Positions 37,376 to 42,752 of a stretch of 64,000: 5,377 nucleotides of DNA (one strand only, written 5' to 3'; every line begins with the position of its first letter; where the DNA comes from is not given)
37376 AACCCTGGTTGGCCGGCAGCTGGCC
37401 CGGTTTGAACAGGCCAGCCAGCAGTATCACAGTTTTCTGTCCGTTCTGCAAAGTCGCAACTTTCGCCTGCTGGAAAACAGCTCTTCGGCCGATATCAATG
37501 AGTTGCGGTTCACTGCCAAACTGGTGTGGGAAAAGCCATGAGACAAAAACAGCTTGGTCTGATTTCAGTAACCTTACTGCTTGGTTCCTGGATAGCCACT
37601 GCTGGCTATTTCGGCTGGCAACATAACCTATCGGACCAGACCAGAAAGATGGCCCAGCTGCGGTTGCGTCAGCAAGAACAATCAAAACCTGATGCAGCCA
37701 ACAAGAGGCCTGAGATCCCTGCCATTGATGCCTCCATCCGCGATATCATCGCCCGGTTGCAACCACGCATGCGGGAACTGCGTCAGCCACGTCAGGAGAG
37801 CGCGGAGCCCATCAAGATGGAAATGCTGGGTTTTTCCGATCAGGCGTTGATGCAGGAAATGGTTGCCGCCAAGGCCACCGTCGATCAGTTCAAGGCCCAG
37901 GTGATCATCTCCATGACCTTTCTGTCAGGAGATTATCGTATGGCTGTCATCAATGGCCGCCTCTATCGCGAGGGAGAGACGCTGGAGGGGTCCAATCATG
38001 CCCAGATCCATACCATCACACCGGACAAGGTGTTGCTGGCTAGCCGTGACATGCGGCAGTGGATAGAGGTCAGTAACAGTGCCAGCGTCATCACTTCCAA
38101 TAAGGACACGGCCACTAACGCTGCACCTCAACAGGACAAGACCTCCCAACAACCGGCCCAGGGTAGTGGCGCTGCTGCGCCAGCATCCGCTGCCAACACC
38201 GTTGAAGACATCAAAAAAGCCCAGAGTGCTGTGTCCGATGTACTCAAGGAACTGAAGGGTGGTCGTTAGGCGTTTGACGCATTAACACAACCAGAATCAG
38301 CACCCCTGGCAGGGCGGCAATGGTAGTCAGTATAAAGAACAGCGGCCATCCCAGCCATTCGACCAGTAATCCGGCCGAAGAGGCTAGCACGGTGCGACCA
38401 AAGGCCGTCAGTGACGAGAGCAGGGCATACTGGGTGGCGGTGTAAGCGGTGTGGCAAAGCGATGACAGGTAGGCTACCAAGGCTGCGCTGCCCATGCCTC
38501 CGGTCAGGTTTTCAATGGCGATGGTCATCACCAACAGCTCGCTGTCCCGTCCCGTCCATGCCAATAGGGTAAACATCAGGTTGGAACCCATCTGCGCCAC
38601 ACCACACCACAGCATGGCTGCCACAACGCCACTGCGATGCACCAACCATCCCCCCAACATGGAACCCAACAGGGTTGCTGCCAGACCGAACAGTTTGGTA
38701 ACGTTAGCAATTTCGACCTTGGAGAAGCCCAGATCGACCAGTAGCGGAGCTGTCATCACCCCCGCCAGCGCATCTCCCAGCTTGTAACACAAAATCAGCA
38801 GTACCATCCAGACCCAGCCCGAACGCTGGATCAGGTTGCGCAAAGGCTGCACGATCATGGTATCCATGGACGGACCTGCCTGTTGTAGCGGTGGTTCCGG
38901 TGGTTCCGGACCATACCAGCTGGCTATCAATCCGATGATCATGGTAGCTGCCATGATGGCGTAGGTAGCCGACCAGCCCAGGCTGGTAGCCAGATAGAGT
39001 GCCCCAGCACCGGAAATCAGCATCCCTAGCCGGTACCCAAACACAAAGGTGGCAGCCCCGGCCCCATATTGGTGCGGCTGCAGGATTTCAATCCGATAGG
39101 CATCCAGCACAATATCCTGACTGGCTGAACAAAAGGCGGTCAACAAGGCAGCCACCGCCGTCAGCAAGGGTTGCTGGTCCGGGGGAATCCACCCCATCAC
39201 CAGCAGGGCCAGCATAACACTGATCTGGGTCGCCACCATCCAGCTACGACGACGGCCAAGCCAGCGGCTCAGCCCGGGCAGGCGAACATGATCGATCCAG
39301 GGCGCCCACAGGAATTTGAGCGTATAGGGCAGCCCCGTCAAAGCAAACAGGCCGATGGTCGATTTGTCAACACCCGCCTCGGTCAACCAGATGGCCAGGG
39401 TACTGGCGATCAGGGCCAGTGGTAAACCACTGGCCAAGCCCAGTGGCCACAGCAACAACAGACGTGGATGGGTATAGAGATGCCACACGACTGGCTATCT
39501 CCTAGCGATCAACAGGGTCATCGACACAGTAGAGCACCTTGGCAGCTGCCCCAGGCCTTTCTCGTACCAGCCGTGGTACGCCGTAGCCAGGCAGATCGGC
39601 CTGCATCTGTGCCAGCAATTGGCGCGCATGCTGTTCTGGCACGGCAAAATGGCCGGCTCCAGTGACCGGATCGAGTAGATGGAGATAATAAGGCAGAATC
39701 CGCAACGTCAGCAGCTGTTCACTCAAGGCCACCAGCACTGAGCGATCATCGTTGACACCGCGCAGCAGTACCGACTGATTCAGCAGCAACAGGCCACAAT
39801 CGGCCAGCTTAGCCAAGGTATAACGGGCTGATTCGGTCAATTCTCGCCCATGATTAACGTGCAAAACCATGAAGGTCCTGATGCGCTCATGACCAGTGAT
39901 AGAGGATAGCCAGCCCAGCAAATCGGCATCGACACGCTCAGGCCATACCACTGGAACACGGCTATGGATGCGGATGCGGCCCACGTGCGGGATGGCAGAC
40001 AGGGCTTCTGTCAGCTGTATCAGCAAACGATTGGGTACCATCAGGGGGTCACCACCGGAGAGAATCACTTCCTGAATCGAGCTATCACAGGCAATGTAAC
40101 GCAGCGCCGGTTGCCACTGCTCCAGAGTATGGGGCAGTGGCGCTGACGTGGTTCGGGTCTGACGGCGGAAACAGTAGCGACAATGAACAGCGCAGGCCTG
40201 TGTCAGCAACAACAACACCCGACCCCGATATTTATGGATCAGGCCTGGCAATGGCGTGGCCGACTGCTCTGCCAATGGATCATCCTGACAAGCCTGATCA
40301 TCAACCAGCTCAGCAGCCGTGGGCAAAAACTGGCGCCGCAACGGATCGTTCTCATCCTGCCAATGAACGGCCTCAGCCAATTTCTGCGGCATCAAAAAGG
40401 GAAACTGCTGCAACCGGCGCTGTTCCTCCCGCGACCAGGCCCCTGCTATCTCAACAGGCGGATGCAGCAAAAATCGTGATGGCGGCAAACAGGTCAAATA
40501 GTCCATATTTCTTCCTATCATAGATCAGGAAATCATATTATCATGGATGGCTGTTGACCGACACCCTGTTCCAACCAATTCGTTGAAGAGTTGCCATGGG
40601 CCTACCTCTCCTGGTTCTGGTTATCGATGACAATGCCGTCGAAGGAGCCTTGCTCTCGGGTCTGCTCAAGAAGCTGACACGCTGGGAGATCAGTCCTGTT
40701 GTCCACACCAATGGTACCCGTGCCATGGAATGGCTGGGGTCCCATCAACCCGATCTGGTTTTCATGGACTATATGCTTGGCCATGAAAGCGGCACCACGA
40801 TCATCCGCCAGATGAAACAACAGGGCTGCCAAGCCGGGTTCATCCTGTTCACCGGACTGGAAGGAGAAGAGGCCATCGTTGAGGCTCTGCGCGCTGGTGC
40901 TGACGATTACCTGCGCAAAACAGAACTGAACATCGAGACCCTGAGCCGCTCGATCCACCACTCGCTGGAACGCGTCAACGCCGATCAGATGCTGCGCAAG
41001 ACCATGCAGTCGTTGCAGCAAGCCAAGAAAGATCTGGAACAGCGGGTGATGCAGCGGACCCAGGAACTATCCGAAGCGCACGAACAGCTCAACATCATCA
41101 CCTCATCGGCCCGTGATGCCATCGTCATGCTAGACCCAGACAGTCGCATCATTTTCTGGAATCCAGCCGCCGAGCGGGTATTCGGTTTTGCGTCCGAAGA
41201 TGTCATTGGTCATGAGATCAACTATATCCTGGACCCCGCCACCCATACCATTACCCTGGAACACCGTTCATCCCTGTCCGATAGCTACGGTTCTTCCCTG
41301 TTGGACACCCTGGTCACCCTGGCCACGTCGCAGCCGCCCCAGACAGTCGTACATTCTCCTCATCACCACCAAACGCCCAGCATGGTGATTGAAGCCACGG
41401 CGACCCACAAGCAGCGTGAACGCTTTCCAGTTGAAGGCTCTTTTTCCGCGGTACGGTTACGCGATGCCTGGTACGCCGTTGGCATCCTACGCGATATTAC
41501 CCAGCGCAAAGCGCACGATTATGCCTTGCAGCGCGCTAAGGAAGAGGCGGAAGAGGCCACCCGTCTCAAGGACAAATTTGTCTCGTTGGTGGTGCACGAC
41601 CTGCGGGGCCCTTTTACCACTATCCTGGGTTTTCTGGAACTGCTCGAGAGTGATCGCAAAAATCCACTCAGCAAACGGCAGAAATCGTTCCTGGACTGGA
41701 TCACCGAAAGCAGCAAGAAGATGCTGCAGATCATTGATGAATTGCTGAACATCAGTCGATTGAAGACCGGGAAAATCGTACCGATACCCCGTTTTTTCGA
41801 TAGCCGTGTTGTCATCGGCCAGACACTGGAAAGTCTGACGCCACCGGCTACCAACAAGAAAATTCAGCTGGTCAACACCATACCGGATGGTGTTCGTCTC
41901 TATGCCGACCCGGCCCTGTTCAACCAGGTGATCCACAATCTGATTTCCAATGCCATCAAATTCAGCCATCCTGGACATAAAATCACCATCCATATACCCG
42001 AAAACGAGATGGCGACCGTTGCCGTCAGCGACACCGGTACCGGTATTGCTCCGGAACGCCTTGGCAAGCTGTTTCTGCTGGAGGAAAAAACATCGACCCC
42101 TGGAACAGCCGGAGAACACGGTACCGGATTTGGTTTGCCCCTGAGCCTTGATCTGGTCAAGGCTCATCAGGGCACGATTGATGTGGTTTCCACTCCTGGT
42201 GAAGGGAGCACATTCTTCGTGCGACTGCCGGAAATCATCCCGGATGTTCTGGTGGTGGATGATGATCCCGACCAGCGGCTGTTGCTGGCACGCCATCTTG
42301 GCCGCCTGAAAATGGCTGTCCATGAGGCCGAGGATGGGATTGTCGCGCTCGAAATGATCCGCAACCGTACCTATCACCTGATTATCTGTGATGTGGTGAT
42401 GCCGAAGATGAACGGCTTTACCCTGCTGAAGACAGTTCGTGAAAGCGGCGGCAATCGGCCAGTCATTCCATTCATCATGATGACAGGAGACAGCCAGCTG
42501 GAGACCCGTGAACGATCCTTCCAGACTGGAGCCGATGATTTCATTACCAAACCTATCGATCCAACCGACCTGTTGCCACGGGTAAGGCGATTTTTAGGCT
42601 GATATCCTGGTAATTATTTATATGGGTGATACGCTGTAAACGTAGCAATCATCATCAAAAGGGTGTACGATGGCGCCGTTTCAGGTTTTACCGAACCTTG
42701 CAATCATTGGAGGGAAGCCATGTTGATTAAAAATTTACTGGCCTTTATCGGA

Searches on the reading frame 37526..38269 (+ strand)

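Call 72: search_protein_families(library=pfam, proteins=[window:37526-38269:+], max_evalue=0.001)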
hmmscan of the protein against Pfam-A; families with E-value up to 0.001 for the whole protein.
window:37526-38269:+ (247 aa): 1 family
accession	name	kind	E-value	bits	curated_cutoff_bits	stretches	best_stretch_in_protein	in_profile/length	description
PF16537.11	T2SSB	-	0.00038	20.5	28.4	1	137-177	17-55/60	Type II secretion system protein B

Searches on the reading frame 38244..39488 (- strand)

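Call 13: search_protein_families(library=pfam, proteins=[window:38244-39488:-], max_evalue=0.00001)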
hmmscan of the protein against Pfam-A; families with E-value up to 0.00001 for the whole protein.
window:38244-39488:- (414 aa): 2 families
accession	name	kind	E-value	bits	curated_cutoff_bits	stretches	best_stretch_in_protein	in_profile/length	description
PF07690.21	MFS_1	-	4.6e-27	95.3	33.4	2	14-232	2-213/347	Major Facilitator Superfamily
PF13000.13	Acatn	-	7e-11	41.8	23.7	1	11-101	3-91/546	Acetyl-coenzyme A transporter 1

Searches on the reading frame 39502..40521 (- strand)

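Call 13: search_protein_families(library=pfam, proteins=[window:39502-40521:-], max_evalue=0.00001)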
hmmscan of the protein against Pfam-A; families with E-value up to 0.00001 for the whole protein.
window:39502-40521:- (339 aa): 2 families
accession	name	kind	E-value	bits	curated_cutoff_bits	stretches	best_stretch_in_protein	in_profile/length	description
PF13353.11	Fer4_12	-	1.3e-08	35.7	22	1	100-173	5-76/137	4Fe-4S single cluster domain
PF04055.27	Radical_SAM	-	2e-08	35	29.5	1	106-198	3-95/166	Radical SAM superfamily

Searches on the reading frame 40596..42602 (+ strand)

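Call 13: search_protein_families(library=pfam, proteins=[window:40596-42602:+], max_evalue=0.00001)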
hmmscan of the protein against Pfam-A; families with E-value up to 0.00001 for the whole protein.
window:40596-42602:+ (668 aa): 7 families
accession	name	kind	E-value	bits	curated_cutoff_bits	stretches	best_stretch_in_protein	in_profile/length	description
PF00072.30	Response_reg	-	2e-47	160.4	30.2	2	551-663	1-110/111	Response regulator receiver domain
PF02518.31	HATPase_c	-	1.1e-21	77.8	26.4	1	438-546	2-109/111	Histidine kinase-, DNA gyrase B-, and HSP90-like ATPase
PF00512.31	HisKA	-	2.3e-15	56.8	26.9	1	325-392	2-66/66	His Kinase A (phospho-acceptor) domain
PF13426.13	PAS_9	-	3.9e-13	50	27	1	174-303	2-103/103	PAS domain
PF00989.32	PAS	-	8e-09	35.9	22.6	1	168-209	6-47/113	PAS fold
PF08448.16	PAS_4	-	3.3e-07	30.9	23.1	1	171-214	3-46/110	PAS fold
PF13188.13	PAS_8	-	3.7e-07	30.3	21.8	1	168-209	6-48/65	PAS domain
